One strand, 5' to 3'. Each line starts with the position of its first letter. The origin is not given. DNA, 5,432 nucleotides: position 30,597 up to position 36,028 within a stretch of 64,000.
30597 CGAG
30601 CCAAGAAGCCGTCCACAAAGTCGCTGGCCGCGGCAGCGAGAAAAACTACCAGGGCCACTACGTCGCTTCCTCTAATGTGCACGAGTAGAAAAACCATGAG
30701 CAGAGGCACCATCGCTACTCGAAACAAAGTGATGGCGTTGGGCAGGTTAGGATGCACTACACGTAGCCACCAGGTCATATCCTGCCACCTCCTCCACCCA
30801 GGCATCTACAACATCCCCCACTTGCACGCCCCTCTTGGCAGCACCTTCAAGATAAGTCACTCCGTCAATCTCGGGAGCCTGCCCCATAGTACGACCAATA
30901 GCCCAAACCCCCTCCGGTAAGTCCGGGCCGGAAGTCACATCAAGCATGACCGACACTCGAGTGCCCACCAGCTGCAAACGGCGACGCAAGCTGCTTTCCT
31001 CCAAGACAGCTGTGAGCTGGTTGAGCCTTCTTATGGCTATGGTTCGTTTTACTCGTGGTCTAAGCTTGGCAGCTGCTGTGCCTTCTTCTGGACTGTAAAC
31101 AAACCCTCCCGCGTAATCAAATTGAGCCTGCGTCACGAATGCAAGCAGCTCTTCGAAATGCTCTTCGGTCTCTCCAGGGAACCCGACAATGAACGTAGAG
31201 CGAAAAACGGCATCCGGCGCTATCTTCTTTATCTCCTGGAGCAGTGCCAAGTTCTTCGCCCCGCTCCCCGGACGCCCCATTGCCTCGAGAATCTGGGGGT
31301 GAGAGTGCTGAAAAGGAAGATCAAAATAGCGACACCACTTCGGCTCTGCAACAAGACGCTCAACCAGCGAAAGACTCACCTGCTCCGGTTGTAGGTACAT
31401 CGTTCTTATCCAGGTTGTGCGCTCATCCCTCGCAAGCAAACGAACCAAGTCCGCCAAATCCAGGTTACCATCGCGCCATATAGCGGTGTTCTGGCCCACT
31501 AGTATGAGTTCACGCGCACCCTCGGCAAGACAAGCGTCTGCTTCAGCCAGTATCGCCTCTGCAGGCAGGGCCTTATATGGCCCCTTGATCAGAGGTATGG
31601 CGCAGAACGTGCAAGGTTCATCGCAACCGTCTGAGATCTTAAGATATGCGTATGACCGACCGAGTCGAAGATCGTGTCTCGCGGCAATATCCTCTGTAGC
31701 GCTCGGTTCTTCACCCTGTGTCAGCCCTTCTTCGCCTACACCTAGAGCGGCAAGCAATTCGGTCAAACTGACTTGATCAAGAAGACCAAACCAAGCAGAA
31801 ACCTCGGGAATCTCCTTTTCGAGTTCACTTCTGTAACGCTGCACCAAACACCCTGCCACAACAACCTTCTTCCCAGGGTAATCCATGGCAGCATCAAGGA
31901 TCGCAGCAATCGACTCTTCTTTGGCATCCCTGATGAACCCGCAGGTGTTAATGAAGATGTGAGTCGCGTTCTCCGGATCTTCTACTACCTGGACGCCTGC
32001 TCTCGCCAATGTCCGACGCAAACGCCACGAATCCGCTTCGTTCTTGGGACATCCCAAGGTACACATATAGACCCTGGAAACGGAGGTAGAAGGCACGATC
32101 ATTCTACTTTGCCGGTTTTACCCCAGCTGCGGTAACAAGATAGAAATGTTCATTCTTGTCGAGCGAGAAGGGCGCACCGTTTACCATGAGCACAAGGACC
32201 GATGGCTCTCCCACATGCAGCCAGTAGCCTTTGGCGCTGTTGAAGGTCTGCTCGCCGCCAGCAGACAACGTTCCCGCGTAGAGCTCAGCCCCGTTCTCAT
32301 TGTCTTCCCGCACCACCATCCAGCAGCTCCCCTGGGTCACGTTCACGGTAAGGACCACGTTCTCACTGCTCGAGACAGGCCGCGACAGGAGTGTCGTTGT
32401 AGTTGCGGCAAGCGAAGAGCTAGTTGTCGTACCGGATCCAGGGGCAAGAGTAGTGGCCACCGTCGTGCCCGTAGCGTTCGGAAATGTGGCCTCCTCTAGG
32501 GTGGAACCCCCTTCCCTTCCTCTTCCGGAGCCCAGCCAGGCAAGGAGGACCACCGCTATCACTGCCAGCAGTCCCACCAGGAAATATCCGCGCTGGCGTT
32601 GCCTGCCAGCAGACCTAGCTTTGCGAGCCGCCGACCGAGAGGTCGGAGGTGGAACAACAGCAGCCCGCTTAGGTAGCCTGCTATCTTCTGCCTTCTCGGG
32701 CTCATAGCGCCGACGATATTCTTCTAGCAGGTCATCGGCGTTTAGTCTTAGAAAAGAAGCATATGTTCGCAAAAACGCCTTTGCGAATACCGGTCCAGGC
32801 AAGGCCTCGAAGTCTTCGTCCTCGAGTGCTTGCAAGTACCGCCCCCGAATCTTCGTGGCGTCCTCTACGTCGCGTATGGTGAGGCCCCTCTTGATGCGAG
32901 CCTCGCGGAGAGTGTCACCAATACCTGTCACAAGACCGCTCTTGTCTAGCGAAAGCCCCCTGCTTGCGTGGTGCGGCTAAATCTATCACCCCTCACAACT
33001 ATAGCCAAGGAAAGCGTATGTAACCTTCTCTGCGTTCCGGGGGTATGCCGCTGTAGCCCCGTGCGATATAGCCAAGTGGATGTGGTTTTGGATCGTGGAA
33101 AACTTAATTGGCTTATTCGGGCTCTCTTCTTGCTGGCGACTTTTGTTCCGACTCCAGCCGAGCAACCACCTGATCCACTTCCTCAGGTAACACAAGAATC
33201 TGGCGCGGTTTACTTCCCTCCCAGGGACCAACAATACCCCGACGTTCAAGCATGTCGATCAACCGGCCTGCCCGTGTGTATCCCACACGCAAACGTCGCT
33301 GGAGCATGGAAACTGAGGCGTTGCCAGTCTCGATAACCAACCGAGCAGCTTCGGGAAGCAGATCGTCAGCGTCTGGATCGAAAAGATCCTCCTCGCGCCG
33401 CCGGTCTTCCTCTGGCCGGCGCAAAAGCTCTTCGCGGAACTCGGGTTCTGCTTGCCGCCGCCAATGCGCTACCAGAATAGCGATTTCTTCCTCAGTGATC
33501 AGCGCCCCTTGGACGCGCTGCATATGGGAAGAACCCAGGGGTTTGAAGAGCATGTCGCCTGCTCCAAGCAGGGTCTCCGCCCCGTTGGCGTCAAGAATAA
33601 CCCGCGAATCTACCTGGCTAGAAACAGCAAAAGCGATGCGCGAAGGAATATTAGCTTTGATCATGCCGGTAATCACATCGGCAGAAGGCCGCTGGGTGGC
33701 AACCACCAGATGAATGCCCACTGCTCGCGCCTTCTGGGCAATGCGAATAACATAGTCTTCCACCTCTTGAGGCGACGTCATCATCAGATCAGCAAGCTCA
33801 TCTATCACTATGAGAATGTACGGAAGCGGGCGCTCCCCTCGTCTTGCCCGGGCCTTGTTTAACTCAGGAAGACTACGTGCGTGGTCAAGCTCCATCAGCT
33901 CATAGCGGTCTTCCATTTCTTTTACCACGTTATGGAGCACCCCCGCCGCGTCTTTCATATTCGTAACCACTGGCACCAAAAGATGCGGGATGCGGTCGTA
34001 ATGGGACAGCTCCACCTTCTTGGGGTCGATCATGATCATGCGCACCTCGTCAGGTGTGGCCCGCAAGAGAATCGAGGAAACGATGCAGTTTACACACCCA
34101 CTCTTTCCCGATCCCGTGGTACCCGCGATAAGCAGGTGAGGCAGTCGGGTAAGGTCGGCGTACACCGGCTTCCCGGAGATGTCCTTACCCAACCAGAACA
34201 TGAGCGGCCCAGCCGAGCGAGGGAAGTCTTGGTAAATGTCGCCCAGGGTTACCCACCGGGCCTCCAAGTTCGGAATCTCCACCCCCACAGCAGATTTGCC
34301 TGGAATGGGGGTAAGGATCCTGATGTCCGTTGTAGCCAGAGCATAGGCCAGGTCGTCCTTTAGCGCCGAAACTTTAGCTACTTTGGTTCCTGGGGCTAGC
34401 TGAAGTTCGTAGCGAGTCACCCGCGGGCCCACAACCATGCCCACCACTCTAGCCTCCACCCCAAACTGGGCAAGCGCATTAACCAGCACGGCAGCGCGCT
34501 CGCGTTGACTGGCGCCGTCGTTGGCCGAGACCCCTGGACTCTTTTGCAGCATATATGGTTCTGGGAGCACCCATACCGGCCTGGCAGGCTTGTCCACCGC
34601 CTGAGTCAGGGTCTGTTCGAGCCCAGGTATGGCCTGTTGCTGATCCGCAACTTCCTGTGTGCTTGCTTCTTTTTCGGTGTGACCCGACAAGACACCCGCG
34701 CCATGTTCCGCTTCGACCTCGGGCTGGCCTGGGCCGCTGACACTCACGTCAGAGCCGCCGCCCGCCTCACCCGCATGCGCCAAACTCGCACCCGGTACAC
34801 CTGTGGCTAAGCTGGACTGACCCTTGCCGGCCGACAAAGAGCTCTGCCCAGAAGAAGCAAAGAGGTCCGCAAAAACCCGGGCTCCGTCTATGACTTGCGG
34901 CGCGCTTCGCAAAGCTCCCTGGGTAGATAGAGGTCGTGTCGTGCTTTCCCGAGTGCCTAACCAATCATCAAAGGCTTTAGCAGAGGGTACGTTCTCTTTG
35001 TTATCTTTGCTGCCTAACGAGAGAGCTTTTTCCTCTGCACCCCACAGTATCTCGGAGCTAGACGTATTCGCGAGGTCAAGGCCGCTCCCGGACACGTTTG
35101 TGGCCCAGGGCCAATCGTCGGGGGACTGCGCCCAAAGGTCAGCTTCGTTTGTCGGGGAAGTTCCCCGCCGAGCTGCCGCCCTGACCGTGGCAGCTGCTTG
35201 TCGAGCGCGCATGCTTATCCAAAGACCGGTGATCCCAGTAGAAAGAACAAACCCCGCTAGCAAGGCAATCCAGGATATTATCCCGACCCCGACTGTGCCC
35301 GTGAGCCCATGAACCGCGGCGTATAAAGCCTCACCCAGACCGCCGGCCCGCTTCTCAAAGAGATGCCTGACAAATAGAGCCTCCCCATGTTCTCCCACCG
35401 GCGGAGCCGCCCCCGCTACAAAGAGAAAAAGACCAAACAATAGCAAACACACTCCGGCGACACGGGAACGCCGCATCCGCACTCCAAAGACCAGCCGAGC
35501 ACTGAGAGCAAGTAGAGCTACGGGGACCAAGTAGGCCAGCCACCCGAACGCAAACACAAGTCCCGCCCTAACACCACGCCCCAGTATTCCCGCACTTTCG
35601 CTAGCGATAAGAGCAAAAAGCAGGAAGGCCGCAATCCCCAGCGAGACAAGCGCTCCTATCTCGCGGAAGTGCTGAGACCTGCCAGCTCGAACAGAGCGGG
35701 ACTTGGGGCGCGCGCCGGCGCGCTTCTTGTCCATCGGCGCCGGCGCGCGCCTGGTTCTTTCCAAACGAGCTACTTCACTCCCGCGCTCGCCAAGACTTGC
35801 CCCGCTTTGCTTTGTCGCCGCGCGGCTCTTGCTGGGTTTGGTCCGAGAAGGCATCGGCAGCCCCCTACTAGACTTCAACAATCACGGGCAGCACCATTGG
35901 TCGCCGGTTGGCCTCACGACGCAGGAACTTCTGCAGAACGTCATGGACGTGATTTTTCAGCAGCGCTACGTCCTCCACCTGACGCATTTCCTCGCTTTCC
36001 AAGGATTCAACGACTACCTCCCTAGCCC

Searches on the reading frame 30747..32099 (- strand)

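Call 19: search_protein_families(library=pfam, proteins=[window:30747-32099:-], max_evalue=0.00001)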
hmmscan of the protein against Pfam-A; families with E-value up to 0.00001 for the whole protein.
window:30747-32099:- (450 aa): 3 families
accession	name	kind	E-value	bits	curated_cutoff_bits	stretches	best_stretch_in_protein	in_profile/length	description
PF00919.26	UPF0004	-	1.4e-24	86.3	27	1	9-105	1-98/98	Uncharacterized protein family UPF0004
PF04055.27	Radical_SAM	-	3.2e-21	76.7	29.5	1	154-322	2-166/166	Radical SAM superfamily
PF18693.7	TRAM_2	-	2.6e-11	44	27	1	378-446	1-61/63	TRAM domain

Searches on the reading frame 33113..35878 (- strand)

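Call 19: search_protein_families(library=pfam, proteins=[window:33113-35878:-], max_evalue=0.00001)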
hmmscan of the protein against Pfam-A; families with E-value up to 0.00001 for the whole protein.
window:33113-35878:- (921 aa): 4 families
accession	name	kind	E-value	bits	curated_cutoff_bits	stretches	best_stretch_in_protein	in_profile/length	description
PF01580.24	FtsK_SpoIIIE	-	4e-57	193.6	24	1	554-732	13-220/221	FtsK/SpoIIIE family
PF17854.6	FtsK_alpha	-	2.8e-28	98.5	22.9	1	438-537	1-101/101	FtsK alpha domain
PF09397.16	FtsK_gamma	-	1.8e-27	95.3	30.6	1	836-896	2-62/63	Ftsk gamma domain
PF01935.23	DUF87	-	4.9e-07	30.5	23.2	1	569-710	11-116/220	Helicase HerA, central domain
